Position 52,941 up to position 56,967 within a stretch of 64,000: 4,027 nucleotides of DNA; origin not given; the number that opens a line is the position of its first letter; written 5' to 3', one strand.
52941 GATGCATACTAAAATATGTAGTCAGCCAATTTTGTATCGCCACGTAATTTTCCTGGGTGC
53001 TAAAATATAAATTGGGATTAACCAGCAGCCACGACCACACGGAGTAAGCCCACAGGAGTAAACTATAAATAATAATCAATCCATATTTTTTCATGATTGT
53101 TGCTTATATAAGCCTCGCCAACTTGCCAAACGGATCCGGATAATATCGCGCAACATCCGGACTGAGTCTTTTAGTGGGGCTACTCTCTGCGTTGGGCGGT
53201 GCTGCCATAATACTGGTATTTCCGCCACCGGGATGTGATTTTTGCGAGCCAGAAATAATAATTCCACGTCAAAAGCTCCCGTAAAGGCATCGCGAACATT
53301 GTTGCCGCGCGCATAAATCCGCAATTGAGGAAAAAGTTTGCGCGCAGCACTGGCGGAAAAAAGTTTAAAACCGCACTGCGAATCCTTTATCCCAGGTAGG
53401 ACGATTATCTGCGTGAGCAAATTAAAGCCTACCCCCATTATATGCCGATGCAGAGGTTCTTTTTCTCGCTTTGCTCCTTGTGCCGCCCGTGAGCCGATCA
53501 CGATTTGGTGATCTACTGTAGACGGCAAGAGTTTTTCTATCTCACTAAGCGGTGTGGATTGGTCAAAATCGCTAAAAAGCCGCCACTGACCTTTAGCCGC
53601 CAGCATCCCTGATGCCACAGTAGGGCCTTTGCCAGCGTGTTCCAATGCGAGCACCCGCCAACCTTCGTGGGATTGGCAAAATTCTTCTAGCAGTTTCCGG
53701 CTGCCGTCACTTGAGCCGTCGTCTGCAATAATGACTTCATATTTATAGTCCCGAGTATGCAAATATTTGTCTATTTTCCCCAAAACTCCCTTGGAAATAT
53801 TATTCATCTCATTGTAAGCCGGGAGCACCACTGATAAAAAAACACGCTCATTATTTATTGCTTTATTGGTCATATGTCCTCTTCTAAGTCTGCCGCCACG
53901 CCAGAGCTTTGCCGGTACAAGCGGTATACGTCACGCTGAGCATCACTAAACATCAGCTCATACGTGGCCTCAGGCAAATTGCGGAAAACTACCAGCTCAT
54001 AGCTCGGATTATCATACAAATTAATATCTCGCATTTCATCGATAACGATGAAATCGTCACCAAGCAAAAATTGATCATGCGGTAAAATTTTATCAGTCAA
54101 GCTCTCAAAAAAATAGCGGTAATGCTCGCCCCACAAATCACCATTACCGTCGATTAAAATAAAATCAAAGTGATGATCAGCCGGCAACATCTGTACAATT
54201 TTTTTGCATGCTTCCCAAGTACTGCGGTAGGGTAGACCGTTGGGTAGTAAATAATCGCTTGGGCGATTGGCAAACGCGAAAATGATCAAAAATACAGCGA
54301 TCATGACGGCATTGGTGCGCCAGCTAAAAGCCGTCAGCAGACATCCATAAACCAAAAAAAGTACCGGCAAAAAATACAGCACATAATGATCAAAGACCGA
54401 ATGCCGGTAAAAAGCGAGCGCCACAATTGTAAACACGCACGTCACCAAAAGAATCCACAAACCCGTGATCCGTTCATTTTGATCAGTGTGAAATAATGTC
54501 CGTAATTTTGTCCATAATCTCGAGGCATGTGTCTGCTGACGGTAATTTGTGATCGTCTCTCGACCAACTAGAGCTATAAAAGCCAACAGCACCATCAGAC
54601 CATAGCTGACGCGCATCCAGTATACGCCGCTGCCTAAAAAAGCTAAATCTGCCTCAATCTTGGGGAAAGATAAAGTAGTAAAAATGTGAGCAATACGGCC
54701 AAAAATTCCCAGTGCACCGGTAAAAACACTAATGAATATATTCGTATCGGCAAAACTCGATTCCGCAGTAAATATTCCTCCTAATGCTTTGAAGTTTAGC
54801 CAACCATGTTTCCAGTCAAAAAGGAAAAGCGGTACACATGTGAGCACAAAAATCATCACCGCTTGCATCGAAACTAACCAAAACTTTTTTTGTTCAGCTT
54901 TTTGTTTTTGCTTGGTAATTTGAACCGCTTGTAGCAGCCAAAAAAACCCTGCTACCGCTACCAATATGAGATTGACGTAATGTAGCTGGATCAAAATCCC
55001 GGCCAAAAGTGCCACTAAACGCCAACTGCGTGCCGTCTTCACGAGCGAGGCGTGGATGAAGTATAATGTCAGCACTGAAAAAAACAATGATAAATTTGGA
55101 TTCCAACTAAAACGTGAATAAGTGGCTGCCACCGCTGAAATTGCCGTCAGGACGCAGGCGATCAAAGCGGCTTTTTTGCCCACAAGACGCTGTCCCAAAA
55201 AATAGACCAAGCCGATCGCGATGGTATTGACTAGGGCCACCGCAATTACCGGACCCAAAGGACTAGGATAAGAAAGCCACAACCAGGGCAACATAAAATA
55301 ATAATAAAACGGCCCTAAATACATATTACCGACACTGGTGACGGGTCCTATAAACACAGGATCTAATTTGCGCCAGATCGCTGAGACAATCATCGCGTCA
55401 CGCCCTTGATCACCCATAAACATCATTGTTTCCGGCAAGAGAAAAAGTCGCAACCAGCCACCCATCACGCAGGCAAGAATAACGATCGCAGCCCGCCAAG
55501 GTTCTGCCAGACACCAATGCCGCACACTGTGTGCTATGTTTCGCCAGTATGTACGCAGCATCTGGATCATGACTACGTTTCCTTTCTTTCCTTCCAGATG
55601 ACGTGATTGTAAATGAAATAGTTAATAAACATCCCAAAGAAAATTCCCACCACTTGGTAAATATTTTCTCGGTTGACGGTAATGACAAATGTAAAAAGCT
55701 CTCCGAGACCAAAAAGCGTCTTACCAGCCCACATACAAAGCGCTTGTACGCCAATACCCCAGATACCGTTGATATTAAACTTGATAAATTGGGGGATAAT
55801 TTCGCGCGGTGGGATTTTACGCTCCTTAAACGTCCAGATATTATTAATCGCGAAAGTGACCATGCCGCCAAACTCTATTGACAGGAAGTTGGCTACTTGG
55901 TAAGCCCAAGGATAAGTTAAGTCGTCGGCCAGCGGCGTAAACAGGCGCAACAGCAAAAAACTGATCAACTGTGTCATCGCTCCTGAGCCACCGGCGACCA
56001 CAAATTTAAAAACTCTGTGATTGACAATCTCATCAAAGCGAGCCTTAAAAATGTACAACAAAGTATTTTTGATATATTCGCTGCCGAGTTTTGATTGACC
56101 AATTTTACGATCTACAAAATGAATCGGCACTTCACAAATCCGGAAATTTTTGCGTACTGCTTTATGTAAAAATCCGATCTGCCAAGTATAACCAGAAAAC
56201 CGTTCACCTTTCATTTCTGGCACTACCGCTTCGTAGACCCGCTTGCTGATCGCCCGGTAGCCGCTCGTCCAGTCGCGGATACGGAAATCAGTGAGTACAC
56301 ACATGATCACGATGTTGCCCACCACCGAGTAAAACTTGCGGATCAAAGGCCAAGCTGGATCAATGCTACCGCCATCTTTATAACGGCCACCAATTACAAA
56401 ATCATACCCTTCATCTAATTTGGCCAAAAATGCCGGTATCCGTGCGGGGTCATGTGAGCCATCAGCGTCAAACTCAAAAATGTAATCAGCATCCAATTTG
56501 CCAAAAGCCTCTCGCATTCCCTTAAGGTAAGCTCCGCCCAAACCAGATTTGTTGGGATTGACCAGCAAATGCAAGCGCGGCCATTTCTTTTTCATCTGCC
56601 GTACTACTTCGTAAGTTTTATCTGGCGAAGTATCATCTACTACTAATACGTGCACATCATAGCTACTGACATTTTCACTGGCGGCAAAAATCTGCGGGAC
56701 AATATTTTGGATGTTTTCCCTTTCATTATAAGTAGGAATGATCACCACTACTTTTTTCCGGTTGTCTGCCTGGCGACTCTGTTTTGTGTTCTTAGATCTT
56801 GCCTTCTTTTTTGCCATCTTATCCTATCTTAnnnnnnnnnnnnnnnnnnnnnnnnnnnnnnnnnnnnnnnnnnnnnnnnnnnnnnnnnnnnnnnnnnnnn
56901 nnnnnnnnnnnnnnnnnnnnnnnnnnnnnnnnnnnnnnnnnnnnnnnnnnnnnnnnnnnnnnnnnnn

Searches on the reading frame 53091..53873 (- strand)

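Call 10: search_protein_families(library=pfam, proteins=[window:53091-53873:-], max_evalue=0.001)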
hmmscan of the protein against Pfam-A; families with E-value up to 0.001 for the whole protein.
window:53091-53873:- (260 aa): 1 family
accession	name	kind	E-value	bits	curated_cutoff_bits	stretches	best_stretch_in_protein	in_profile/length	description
PF00535.33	Glycos_transf_2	-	6.1e-21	75.5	23.3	1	14-181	1-168/168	Glycosyl transferase family 2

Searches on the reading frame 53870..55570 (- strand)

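Call 10: search_protein_families(library=pfam, proteins=[window:53870-55570:-], max_evalue=0.001)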
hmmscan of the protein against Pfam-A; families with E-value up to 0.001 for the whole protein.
window:53870-55570:- (566 aa): 1 family
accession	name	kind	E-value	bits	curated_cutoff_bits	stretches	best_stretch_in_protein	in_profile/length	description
PF13231.12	PMT_2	-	2.4e-07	31.6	26.1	1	87-242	4-155/160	Dolichyl-phosphate-mannose-protein mannosyltransferase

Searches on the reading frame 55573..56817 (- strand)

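Call 10: search_protein_families(library=pfam, proteins=[window:55573-56817:-], max_evalue=0.001)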
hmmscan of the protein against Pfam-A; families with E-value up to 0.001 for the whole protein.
window:55573-56817:- (414 aa): 3 families
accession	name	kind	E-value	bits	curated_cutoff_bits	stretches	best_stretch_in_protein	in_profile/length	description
PF00535.33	Glycos_transf_2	-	1e-29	104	23.3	1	25-165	2-135/168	Glycosyl transferase family 2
PF04138.20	GtrA_DPMS_TM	-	3.3e-15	56.7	26.1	1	271-408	1-117/117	GtrA/DPMS, transmembrane domain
PF13641.12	Glyco_tranf_2_3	-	5.2e-07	30.3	27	1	23-141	3-119/230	Glycosyltransferase like family 2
